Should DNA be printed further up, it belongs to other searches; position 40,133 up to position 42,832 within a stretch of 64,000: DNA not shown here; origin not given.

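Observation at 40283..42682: GRE with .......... glycine loop, Cys-Leu-Glu catalytic loop, and no accessory subunit genes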

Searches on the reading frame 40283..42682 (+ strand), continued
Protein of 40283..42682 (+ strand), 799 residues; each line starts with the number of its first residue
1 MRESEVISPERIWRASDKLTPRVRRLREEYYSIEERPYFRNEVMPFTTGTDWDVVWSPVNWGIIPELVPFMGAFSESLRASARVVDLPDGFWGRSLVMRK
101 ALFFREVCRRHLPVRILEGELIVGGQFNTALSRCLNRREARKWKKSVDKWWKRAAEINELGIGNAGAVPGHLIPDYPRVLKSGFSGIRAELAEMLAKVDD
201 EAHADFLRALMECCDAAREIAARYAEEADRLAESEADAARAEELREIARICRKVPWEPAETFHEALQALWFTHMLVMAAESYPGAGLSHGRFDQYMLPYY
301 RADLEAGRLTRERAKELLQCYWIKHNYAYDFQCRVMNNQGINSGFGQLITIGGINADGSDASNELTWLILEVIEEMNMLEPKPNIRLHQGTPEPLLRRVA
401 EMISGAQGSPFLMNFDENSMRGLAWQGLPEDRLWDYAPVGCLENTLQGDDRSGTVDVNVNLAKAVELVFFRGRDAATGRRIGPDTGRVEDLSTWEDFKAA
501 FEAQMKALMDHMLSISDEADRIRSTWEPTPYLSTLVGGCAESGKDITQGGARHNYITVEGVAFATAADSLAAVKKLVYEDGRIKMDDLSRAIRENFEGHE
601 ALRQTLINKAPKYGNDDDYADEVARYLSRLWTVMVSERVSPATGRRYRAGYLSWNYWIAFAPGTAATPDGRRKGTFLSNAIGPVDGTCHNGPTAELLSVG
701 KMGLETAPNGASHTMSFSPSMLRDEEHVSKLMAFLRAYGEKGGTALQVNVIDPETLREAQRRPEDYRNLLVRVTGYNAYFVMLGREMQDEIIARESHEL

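Call 32: search_protein_families(library=ncbifam, proteins=[L035:12404-13693:+, L001:15820-17010:+], max_evalue=0.001)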
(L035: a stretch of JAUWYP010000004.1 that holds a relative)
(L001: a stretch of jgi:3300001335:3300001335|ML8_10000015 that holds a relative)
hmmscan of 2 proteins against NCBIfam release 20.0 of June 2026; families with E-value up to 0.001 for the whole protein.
L035:12404-13693:+ (429 aa): 23 families
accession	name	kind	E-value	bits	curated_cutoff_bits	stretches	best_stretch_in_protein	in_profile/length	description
NF042972.1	AcrlCoAredClosAcrC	equivalog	1.1e-73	248.1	640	1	21-399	2-375/378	acryloyl-CoA reductase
NF008997.0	PRK12341.1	equivalog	1e-58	199.2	537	1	21-395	2-371/382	acyl-CoA dehydrogenase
NF045552.1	GlutCoADH_Des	equivalog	5.7e-58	197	470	1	24-398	5-377/387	glutaryl-CoA dehydrogenase Acd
NF058590.1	AcCoDHFadEBacil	equivalog_domain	1.7e-57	195.3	600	1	21-399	18-409/586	acyl-CoA dehydrogenase FadE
NF043006.1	CyhCrbnylCoADH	equivalog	1.8e-56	191.7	650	1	25-400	5-375/380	cyclohexane-1-carbonyl-CoA dehydrogenase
NF042439.1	SulpropCoADesulf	equivalog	4.3e-56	190.3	600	1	48-396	16-366/379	3-sulfinopropanoyl-CoA desulfinase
NF045652.1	ProlPCPDhRedW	equivalog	4e-53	180.6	650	1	27-392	3-365/376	L-prolyl-[peptidyl-carrier protein] dehydrogenase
NF053553.1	prodigi_MBC_PigA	equivalog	2.6e-52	178.2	500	1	21-397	2-376/381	prodigiosin MBC biosynthesis dehydrogenase PigA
NF002885.1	PRK03354.1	equivalog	6e-44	150.6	540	1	21-399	2-372/378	crotonobetainyl-CoA dehydrogenase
TIGR03207.1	cyc_hxne_CoA_dh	equivalog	4.4e-43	147.4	575.35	1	24-398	1-369/372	cyclohexanecarboxyl-CoA dehydrogenase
NF049984.1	Rv1679_FadE16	equivalog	6.2e-32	111.2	600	1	50-391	18-356/371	Rv1679 family acyl-CoA dehydrogenase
NF052270.1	Staph_DH_FadE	equivalog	3.4e-30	105.1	600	1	117-398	116-391/400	acyl-CoA dehydrogenase FadE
TIGR03203.1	pimD_small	equivalog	5.7e-27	94.8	652.7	1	24-384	4-358/378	pimeloyl-CoA dehydrogenase small subunit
TIGR03204.1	pimC_large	equivalog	5.6e-25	88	623.85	1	24-267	4-248/395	pimeloyl-CoA dehydrogenase large subunit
NF008594.0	PRK11561.1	equivalog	2.7e-21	75.5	545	1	139-396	178-435/540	isovaleryl-CoA dehydrogenase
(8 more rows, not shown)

L001:15820-17010:+ (396 aa): 0 families

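Call 46: search_protein_representatives(protein=window:40283-42679:+)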
Query: 799 residues. Proteins with E-value up to 0.001 (for the whole library): 8840; up to 1e-10: 4909; up to 1e-30: 2203. The best 150 are listed.
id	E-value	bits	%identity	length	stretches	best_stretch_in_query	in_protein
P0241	1.8e-282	955.4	54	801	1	11-799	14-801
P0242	3.8e-214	729.5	45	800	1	10-798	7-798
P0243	1.1e-212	724.6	47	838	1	15-798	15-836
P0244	1.3e-201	688.0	48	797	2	353-755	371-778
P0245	4.9e-166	570.4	69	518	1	274-631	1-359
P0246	7.7e-158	543.2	43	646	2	11-486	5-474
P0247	1.4e-148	512.6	63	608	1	379-756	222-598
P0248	3.7e-148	511.2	44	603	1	17-580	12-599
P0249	1.1e-147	509.6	38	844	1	8-798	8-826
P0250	4.6e-133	461.3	40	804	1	161-797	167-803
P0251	8.7e-131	453.8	40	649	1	163-799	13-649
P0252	1.0e-128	446.9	38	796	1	166-799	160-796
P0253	4.0e-125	435.0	40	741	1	92-795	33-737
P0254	1.1e-124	433.7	37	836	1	154-795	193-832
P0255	2.2e-123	429.3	38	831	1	169-798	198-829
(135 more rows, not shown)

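Call 48: find_encoding_contigs(protein=P0242, flank=8000, max_places=2)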
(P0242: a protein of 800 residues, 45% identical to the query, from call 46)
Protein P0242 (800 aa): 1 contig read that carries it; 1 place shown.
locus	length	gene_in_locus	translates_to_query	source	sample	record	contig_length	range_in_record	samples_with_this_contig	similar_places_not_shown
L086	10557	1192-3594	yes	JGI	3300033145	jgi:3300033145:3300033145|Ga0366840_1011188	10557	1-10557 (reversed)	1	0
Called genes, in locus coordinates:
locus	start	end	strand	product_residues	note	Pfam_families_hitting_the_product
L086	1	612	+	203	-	?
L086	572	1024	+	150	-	PF01243:PNPOx_N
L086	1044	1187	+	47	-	-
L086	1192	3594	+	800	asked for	PF02901:PFL-like, PF01228:Gly_radical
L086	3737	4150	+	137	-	PF07479:NAD_Gly3P_dh_C, PF20618:GPD_NAD_C_bact (faint)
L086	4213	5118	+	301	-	PF13353:Fer4_12, PF04055:Radical_SAM, PF00037:Fer4 (faint), PF12837:Fer4_6 (faint), PF12838:Fer4_7, PF13484:Fer4_16 (faint), PF14697:Fer4_21 (weak)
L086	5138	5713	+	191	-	PF13526:DUF4125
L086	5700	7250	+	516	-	PF00370:FGGY_N, PF02782:FGGY_C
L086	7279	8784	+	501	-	PF01266:DAO, PF07992:Pyr_redox_2 (faint), PF04324:Fer2_BFD (weak)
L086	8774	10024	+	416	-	PF00070:Pyr_redox (faint), PF00890:FAD_binding_2, PF01266:DAO (faint), PF03486:HI0933_like, PF07992:Pyr_redox_2, PF12831:FAD_oxidored, PF13450:NAD_binding_8, PF13738:Pyr_redox_3, +2 more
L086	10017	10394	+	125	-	PF07892:DUF1667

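Call 49: find_encoding_contigs(protein=P0243, flank=8000, max_places=2)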
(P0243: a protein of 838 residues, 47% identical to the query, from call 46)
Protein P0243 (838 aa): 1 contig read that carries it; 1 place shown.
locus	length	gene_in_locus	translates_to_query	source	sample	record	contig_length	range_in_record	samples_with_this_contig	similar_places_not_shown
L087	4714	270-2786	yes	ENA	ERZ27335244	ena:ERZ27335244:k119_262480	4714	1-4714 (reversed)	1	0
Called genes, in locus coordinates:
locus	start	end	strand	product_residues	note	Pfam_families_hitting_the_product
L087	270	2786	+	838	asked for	PF02901:PFL-like, PF01228:Gly_radical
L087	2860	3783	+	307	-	PF13353:Fer4_12, PF04055:Radical_SAM, PF12797:Fer4_2 (faint), PF13237:Fer4_10 (faint), PF14697:Fer4_21 (weak), PF12838:Fer4_7 (weak), PF00037:Fer4 (weak), PF12837:Fer4_6 (weak)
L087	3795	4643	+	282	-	-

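Call 54: search_protein_families(library=pfam, alignment_id=A3, max_evalue=0.00001)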
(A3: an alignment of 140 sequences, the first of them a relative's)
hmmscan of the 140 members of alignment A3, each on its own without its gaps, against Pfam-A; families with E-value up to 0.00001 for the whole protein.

A. member 1, L076:7465-8571:+ (368 aa): 1 family
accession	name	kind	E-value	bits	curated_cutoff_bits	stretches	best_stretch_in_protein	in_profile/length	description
PF10974.15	DUF2804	-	6.5e-64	216.7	26.9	1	19-364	1-335/339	Domain of unknown function (DUF2804)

B. families by the number of members that match (of 140 scanned): 167 families (the first 25 are shown)
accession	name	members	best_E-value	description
PF02771.21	Acyl-CoA_dh_N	6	8e-27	Acyl-CoA dehydrogenase, N-terminal domain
PF02770.24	Acyl-CoA_dh_M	6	5.4e-21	Acyl-CoA dehydrogenase, middle domain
PF12838.12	Fer4_7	5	4.9e-16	4Fe-4S dicluster domain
PF04055.27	Radical_SAM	4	1.2e-20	Radical SAM superfamily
PF00037.32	Fer4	4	4.2e-14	4Fe-4S binding domain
PF13237.11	Fer4_10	4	4.3e-13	4Fe-4S dicluster domain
PF13484.11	Fer4_16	4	1.3e-08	4Fe-4S double cluster binding domain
PF01593.30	Amino_oxidase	3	8.6e-43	Flavin containing amine oxidoreductase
PF01894.22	UPF0047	3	2.8e-38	Uncharacterised protein family UPF0047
PF00441.29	Acyl-CoA_dh_1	3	3.8e-36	Acyl-CoA dehydrogenase, C-terminal domain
PF12690.13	BsuPI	3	2e-21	Intracellular proteinase inhibitor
PF13450.12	NAD_binding_8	3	6.1e-12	NAD(P)-binding Rossmann-like domain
PF14697.11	Fer4_21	3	1.4e-11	4Fe-4S dicluster domain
PF12797.12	Fer4_2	3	2.2e-11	4Fe-4S binding domain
PF01243.27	PNPOx_N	3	6.9e-11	Pyridoxamine 5'-phosphate oxidase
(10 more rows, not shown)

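Call 64: search_protein_families(library=ncbifam, proteins=[L086:5700-7250:+, L086:7279-8784:+, L086:8774-10024:+, L086:10017-10394:+, L086:5138-5713:+, L086:3737-4150:+, L086:572-1024:+, L086:1-612:+, L087:3795-4643:+], max_evalue=0.00001)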
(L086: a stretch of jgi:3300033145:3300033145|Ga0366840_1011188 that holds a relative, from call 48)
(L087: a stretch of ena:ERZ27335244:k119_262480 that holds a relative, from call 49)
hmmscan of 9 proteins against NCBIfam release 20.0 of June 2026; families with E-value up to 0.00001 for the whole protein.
L086:5700-7250:+ (516 aa): 12 families
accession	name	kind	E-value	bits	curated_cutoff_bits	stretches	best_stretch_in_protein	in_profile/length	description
NF000756.0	PRK00047.1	subfamily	1e-244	812.4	498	1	17-509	4-499/502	glycerol kinase GlpK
TIGR01311.1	glycerol_kin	equivalog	5.8e-219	727.5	590.35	1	18-507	1-496/496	glycerol kinase GlpK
TIGR01312.1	XylB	equivalog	6.1e-68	229.5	380.25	1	23-498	3-477/481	xylulokinase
TIGR01314.1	gntK_FGGY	equivalog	3.5e-45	154.5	648.55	1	19-488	1-476/505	gluconokinase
NF008187.0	PRK10939.1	equivalog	5.6e-44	150.6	528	2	17-332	3-317/521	autoinducer-2 kinase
NF011601.0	PRK15027.1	equivalog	2.7e-31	108.5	912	1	22-499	4-470/484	xylulokinase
TIGR02628.1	fuculo_kin_coli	equivalog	5e-29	101.5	470.9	1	20-473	3-453/465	L-fuculokinase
TIGR01315.1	5C_CHO_kinase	subfamily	1.4e-25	90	408.7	2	325-491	356-524/541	FGGY family pentulose kinase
NF003154.0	PRK04123.1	equivalog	1.6e-22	79.9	428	1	363-501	393-534/554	ribulokinase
TIGR02627.1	rhamnulo_kin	equivalog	1.1e-18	67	527.95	2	86-242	66-216/454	rhamnulokinase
TIGR01234.1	L-ribulokinase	equivalog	3.9e-18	65.5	583.25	1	359-501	382-527/536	ribulokinase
NF007925.0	PRK10640.1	equivalog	1.5e-17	63.2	639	2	22-253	8-232/489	rhamnulokinase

L086:7279-8784:+ (501 aa): 14 families
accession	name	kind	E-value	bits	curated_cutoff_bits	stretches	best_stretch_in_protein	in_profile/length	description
NF033460.1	glycerol3P_ox_II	equivalog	8.7e-72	242.3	460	1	3-359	3-358/361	type 2 glycerol-3-phosphate oxidase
NF008726.1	PRK11728.1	equivalog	7.2e-40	137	299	1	3-271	2-268/389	L-2-hydroxyglutarate oxidase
TIGR03377.1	glycerol3P_GlpA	equivalog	1.5e-39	136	552.8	2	3-318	1-305/530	anaerobic glycerol-3-phosphate dehydrogenase subunit GlpA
TIGR02352.1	thiamin_ThiO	equivalog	2.4e-36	125.5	250.8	1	4-364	1-350/351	glycine oxidase ThiO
NF008313.0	PRK11101.1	equivalog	9.2e-33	113.6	425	2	3-318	10-316/548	anaerobic glycerol-3-phosphate dehydrogenase subunit A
NF001933.0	PRK00711.1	subfamily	3.5e-21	75.7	383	1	88-329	135-368/429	D-amino acid dehydrogenase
TIGR01373.1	soxB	subfamily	3.7e-15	55.7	529.45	1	3-353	32-374/407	sarcosine oxidase subunit beta family protein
TIGR03364.1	HpnW_proposed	hypoth_equivalog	4.8e-15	55.5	285.1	1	3-205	2-194/365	TIGR03364 family FAD-dependent oxidoreductase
TIGR03197.1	MnmC_Cterm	equivalog_domain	2.5e-14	53.1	174.2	1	3-322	1-308/400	FAD-dependent 5-carboxymethylaminomethyl-2-thiouridine(34) oxidoreductase MnmC1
NF008425.0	PRK11259.1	equivalog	1.2e-13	50.8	257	1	3-333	6-330/377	N-methyl-L-tryptophan oxidase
NF002480.1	PRK01747.1-1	equivalog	6.4e-11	41.4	540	1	2-294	249-529/645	bifunctional tRNA (5-methylaminomethyl-2-thiouridine)(34)-methyltransferase MnmC2/FAD-dependent 5-carboxymethylaminomethyl-2-thiouridine(34)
NF009074.0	PRK12409.1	equivalog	1.4e-10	40.9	494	1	89-227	135-276/410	D-amino acid dehydrogenase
TIGR01377.1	soxA_mon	subfamily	8.5e-10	37.9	479.65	1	4-219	3-211/381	amino oxidase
NF058655.1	CrtID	equivalog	3.2e-06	26.3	640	0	141-205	212-273/478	bifunctional phytoene desaturase/3,4-desaturase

L086:8774-10024:+ (416 aa): 72 families (the best 25 are shown)
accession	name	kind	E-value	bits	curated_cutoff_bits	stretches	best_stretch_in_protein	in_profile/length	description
TIGR01372.1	soxA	subfamily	8e-24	83.5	1164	1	5-309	169-468/996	sarcosine oxidase subunit alpha family protein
TIGR01292.1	TRX_reduct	equivalog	2.8e-23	82.2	343.45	1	5-321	1-297/300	thioredoxin-disulfide reductase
TIGR01350.1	lipoamide_DH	equivalog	3.9e-21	75.3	408.8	2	96-321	116-330/461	dihydrolipoyl dehydrogenase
NF009410.0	PRK12771.1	subfamily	4.6e-21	75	516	2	213-345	325-466/566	NAD(P)-binding protein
TIGR02053.1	MerA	equivalog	2.5e-20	72.9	454.45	2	106-322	124-330/465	mercury(II) reductase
NF003585.0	PRK05249.1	equivalog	4.1e-19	68.5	465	2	96-321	122-334/464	Si-specific NAD(P)(+) transhydrogenase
TIGR03140.1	AhpF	equivalog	1.8e-17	63.1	502.9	1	3-299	211-486/515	alkyl hydroperoxide reductase subunit F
NF009454.0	PRK12814.1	equivalog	6.1e-17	61.2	916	1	240-331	416-507/657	putative NADPH-dependent glutamate synthase small subunit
TIGR01317.1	GOGAT_sm_gam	subfamily_domain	1.4e-16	60.5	447.7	2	6-193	145-319/485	glutamate synthase small subunit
NF004991.0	PRK06370.1-3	subfamily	2.9e-16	59.1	620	2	115-298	168-340/509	FAD-containing oxidoreductase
TIGR04018.1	Bthiol_YpdA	hypoth_equivalog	6.3e-16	58.1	339.9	1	67-320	76-309/316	YpdA family putative bacillithiol disulfide reductase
TIGR01316.1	gltA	equivalog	9.3e-15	54.4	471.75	1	240-322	366-447/449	NADPH-dependent glutamate synthase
NF004943.0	PRK06292.2-1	equivalog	5.3e-14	51.8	432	1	96-312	115-320/456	dihydrolipoyl dehydrogenase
NF009409.0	PRK12770.1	subfamily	9.3e-14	51.2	343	1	204-327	221-353/360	putative glutamate synthase subunit beta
NF004776.0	PRK06116.1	equivalog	1.1e-13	51.1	480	2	1-42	1-41/450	glutathione-disulfide reductase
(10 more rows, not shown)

L086:10017-10394:+ (125 aa): 0 families

L086:5138-5713:+ (191 aa): 0 families

L086:3737-4150:+ (137 aa): 13 families
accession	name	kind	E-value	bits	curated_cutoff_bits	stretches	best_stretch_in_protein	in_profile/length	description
NF000942.0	PRK00094.1-4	subfamily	5e-17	62.1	257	1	6-114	194-297/334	NAD(P)H-dependent glycerol-3-phosphate dehydrogenase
NF000941.0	PRK00094.1-3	equivalog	1.4e-15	57.4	423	1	20-115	204-298/336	NAD(P)H-dependent glycerol-3-phosphate dehydrogenase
NF009098.0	PRK12439.1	equivalog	3.1e-10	40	436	1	18-113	205-299/341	NAD(P)H-dependent glycerol-3-phosphate dehydrogenase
NF000939.0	PRK00094.1-1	equivalog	4.1e-10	39.2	473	1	26-115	213-301/339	NAD(P)H-dependent glycerol-3-phosphate dehydrogenase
NF000940.0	PRK00094.1-2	subfamily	8.6e-10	38.6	202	1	18-114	198-293/330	NAD(P)H-dependent glycerol-3-phosphate dehydrogenase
NF011212.0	PRK14619.1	equivalog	1.4e-09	37.7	377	1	18-115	177-273/309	NAD(P)H-dependent glycerol-3-phosphate dehydrogenase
NF011211.0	PRK14618.1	equivalog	3.9e-09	36.2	489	1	6-105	191-284/328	NAD(P)H-dependent glycerol-3-phosphate dehydrogenase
TIGR03376.1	glycerol3P_DH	equivalog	4.1e-08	32.8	285.5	1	17-117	214-316/342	glycerol-3-phosphate dehydrogenase (NAD(+))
NF000945.0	PRK00094.2-3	equivalog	1.6e-07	31.4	491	1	6-75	198-273/352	NAD(P)H-dependent glycerol-3-phosphate dehydrogenase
NF000946.0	PRK00094.2-4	equivalog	3.3e-07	29.6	455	1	17-98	201-285/342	NAD(P)H-dependent glycerol-3-phosphate dehydrogenase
NF000944.0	PRK00094.2-2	equivalog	5.8e-07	28.7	603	1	7-110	210-312/371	NAD(P)H-dependent glycerol-3-phosphate dehydrogenase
NF000947.0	PRK00094.2-5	equivalog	1e-06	28.5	251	1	24-115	208-301/323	NAD(P)H-dependent glycerol-3-phosphate dehydrogenase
NF000943.0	PRK00094.2-1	equivalog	2.3e-06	27.4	400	1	18-114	171-266/296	NAD(P)H-dependent glycerol-3-phosphate dehydrogenase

L086:572-1024:+ (150 aa): 0 families

L086:1-612:+ (203 aa): 0 families

L087:3795-4643:+ (282 aa): 0 families
